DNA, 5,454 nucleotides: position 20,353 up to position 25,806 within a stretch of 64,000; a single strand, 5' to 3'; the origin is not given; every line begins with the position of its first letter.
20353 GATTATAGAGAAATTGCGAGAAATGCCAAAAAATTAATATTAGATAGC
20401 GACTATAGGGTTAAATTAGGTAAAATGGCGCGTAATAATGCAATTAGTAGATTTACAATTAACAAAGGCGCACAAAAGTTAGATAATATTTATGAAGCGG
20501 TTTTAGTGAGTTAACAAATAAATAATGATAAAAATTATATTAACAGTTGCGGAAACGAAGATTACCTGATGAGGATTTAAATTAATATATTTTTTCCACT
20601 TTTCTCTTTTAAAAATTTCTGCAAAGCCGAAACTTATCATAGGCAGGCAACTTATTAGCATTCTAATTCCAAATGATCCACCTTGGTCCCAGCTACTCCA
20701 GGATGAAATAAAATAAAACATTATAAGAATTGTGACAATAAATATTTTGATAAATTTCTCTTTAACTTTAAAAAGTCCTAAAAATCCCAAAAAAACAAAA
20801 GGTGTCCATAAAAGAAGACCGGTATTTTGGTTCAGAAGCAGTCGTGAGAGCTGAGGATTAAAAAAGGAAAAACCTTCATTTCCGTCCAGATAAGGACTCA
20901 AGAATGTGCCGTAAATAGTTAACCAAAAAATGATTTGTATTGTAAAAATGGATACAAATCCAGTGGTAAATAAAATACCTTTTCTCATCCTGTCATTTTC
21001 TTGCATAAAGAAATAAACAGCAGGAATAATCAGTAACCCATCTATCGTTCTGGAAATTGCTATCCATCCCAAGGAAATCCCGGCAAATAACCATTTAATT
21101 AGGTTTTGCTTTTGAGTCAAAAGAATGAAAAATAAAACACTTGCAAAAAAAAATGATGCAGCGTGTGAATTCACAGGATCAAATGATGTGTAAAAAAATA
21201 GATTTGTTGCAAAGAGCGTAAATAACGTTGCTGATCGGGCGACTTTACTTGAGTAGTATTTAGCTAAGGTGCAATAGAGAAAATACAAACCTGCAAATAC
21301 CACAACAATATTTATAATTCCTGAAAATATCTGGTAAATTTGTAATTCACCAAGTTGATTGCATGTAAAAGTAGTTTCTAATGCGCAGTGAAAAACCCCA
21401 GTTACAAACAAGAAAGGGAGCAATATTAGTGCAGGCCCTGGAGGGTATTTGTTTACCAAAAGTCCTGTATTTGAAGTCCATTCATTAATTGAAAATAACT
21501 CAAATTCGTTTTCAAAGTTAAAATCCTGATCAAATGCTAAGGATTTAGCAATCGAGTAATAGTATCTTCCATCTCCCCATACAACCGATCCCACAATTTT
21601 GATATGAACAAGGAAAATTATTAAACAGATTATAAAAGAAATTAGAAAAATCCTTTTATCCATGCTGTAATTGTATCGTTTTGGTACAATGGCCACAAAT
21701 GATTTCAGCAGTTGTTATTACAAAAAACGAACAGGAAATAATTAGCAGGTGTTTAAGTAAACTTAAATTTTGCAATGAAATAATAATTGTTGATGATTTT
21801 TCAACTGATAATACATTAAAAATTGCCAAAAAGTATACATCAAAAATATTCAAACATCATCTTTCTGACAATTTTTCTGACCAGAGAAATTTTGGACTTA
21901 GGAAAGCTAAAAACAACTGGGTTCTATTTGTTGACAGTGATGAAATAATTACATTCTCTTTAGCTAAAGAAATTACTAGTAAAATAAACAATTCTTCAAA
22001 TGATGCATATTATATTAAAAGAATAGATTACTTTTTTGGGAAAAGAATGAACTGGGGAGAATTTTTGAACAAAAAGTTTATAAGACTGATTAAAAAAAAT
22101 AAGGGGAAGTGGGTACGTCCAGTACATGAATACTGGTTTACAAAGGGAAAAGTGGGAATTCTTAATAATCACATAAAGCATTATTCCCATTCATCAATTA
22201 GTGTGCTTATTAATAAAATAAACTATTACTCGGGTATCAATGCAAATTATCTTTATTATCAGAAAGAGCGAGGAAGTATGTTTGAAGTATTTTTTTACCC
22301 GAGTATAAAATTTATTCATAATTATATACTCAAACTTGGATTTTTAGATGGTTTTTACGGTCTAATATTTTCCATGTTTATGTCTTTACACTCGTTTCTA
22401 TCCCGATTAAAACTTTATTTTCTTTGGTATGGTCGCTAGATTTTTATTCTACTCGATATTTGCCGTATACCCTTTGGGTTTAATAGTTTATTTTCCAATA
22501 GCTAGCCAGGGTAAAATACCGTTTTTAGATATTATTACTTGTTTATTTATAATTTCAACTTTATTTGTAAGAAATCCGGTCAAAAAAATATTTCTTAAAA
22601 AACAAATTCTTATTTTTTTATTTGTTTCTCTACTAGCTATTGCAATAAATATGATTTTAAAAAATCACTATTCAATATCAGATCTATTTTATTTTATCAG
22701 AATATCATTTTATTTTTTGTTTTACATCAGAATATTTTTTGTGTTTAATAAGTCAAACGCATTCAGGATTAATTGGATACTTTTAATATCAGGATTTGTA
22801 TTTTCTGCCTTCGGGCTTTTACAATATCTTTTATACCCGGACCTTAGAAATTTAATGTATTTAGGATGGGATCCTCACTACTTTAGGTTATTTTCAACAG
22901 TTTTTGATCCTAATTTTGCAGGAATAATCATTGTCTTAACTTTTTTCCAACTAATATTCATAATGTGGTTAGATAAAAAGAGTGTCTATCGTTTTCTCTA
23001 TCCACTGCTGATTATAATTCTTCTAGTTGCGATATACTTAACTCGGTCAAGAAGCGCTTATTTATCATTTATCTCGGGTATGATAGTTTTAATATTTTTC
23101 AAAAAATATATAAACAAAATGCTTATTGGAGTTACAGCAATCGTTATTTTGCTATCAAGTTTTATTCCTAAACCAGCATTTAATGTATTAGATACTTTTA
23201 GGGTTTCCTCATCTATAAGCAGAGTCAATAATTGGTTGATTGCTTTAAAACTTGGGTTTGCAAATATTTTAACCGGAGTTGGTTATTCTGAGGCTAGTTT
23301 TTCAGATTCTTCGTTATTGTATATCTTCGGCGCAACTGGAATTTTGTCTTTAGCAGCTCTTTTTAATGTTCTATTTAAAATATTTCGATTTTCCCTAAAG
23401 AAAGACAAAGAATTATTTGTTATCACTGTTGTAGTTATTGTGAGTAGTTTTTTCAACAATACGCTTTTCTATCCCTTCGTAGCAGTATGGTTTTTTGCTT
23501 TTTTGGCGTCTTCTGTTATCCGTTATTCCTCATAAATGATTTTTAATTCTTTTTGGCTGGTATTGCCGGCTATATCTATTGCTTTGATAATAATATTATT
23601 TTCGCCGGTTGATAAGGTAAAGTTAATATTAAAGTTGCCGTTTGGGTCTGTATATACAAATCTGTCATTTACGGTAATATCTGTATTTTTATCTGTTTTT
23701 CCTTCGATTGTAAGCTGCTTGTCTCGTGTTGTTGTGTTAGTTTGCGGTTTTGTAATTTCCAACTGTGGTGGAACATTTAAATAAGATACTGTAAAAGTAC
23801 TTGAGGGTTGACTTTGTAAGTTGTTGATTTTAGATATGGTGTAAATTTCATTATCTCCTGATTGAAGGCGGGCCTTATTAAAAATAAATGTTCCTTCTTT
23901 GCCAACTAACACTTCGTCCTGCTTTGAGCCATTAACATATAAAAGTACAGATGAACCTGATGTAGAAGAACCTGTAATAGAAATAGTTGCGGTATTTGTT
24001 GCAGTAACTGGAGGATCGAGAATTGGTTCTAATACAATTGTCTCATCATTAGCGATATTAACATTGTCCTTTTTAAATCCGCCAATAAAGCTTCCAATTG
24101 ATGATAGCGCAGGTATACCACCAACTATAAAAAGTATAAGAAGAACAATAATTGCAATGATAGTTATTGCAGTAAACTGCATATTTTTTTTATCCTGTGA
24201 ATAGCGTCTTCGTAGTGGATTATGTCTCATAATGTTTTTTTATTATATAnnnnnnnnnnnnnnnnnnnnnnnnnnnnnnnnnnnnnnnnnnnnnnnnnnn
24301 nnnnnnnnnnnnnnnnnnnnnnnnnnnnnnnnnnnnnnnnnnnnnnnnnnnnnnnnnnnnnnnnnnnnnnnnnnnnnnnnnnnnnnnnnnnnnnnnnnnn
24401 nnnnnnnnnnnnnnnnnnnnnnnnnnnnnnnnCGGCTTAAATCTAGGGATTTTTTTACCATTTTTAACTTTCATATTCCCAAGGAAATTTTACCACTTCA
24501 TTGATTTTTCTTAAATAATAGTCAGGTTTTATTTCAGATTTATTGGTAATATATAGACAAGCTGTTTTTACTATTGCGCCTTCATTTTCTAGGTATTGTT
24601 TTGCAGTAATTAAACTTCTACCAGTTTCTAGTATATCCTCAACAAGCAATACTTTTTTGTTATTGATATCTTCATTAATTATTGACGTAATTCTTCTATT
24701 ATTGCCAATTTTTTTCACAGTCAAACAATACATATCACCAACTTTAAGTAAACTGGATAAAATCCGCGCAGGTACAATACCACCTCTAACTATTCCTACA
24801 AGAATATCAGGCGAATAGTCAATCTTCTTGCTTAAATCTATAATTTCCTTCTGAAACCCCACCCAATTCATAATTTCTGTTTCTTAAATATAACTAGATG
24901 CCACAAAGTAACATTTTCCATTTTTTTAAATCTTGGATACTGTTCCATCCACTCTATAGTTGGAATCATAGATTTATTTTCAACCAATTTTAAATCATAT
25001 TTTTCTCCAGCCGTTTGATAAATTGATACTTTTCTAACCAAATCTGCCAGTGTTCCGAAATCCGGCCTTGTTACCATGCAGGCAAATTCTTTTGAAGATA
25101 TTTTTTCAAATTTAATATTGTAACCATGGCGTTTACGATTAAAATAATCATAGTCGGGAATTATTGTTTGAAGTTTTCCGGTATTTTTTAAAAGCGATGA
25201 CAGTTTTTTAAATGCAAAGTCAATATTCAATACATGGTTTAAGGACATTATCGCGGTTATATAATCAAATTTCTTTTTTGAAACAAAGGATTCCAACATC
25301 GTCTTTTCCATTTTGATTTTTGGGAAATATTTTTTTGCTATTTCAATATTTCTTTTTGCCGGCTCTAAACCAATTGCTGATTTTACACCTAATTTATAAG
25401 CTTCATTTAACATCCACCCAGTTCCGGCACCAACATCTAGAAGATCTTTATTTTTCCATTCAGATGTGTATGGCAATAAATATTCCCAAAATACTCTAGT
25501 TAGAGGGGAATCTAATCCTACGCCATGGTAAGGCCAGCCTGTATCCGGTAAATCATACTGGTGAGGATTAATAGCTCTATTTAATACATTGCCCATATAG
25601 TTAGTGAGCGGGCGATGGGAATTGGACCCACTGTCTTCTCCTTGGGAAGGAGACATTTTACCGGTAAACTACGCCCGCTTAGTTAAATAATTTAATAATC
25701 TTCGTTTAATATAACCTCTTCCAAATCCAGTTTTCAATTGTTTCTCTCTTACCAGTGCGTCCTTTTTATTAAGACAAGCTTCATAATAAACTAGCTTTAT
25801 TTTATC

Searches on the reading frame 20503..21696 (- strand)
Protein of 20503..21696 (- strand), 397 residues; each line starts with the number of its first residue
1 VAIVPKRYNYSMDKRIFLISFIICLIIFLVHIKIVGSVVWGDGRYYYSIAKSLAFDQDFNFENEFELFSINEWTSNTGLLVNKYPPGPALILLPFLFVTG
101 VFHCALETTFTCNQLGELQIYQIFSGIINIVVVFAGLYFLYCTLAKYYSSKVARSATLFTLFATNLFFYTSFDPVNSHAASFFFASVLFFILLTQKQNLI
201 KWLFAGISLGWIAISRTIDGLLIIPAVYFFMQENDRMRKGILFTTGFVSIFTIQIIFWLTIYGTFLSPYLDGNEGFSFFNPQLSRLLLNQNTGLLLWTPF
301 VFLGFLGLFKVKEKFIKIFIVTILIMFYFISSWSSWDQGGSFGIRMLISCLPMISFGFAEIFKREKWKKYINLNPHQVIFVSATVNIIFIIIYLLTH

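Call 32: search_protein_families(library=pfam, proteins=[window:20503-21696:-], max_evalue=0.00001)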
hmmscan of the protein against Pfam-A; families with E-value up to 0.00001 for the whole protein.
window:20503-21696:- (397 aa): 1 family
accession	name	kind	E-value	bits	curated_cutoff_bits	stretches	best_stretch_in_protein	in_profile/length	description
PF13231.12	PMT_2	-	6.3e-08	33.4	26.1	1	128-253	27-154/160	Dolichyl-phosphate-mannose-protein mannosyltransferase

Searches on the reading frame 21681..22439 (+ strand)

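Call 32: search_protein_families(library=pfam, proteins=[window:21681-22439:+], max_evalue=0.00001)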
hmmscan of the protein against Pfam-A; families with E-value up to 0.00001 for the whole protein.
window:21681-22439:+ (252 aa): 3 families
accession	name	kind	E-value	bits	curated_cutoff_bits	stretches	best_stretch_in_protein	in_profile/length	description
PF00535.33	Glycos_transf_2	-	7.6e-20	72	23.3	1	9-127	1-128/168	Glycosyl transferase family 2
PF13704.12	Glyco_tranf_2_4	-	1.9e-07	31.9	27.5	1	15-94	1-88/98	Glycosyl transferase family 2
PF10111.15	Glyco_tranf_2_2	-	3.5e-06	27.1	27.3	1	10-94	5-98/276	Glycosyltransferase like family 2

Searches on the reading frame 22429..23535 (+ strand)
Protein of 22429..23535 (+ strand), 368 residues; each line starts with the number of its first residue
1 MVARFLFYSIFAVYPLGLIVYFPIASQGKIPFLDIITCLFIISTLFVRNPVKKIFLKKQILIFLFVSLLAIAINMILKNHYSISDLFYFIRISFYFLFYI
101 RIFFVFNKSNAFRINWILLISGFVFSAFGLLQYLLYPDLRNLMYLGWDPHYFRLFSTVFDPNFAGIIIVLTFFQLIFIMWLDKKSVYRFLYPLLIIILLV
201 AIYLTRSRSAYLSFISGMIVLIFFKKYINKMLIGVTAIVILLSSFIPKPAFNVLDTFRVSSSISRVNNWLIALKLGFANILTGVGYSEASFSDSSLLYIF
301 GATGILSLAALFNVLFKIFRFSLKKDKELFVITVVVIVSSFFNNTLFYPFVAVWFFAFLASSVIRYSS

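Call 32: search_protein_families(library=pfam, proteins=[window:22429-23535:+], max_evalue=0.00001)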
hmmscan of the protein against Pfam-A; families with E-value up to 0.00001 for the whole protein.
window:22429-23535:+ (368 aa): 1 family
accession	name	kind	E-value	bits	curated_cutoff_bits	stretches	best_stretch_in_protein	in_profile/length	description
PF04932.20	Wzy_C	-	6.1e-08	33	31.7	1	194-293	2-112/149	O-Antigen ligase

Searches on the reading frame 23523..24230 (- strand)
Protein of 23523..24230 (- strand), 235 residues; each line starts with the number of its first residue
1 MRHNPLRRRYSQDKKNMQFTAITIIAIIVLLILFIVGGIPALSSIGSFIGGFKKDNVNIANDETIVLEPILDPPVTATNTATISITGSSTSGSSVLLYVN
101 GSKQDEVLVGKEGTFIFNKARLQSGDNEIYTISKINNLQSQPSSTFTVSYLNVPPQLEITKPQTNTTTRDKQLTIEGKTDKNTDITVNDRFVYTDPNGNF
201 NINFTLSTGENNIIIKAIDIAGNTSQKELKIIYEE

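Call 32: search_protein_families(library=pfam, proteins=[window:23523-24230:-], max_evalue=0.00001)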
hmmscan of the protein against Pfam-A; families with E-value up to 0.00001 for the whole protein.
window:23523-24230:- (235 aa): 2 families
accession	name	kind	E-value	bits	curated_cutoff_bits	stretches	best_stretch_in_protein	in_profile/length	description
PF09136.16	Glucodextran_B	-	4.1e-17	62.3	27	1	155-232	1-80/83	Glucodextranase, domain B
PF17936.7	Big_6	-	2.4e-07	31.3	27.6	0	164-227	6-76/83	Bacterial Ig domain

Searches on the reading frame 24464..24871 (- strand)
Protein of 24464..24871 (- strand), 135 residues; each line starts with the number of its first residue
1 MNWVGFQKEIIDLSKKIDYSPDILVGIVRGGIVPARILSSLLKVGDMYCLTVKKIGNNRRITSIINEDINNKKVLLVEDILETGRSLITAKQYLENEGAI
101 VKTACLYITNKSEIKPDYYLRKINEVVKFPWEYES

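Call 32: search_protein_families(library=pfam, proteins=[window:24464-24871:-], max_evalue=0.00001)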
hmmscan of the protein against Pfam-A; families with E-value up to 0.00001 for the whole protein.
window:24464-24871:- (135 aa): 1 family
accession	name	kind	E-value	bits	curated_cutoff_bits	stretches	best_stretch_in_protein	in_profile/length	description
PF00156.33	Pribosyltran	-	5.5e-21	75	26.3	1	12-134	17-154/158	Phosphoribosyl transferase domain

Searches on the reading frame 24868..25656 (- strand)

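Call 32: search_protein_families(library=pfam, proteins=[window:24868-25656:-], max_evalue=0.00001)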
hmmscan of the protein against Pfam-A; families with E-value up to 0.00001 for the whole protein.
window:24868-25656:- (262 aa): 5 families
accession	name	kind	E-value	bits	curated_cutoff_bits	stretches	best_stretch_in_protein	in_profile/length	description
PF13489.12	Methyltransf_23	-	1e-14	55.1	27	1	67-176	21-128/164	Methyltransferase domain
PF08241.18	Methyltransf_11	-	1.2e-09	39.1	21.2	1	73-162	1-93/95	Methyltransferase domain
PF13649.12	Methyltransf_25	-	4.3e-09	37.4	27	1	73-160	2-97/97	Methyltransferase domain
PF08242.18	Methyltransf_12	-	8.2e-08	33.3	30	1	73-162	1-98/98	Methyltransferase domain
PF13847.12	Methyltransf_31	-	1.3e-07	31.8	27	1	68-163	3-108/145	Methyltransferase domain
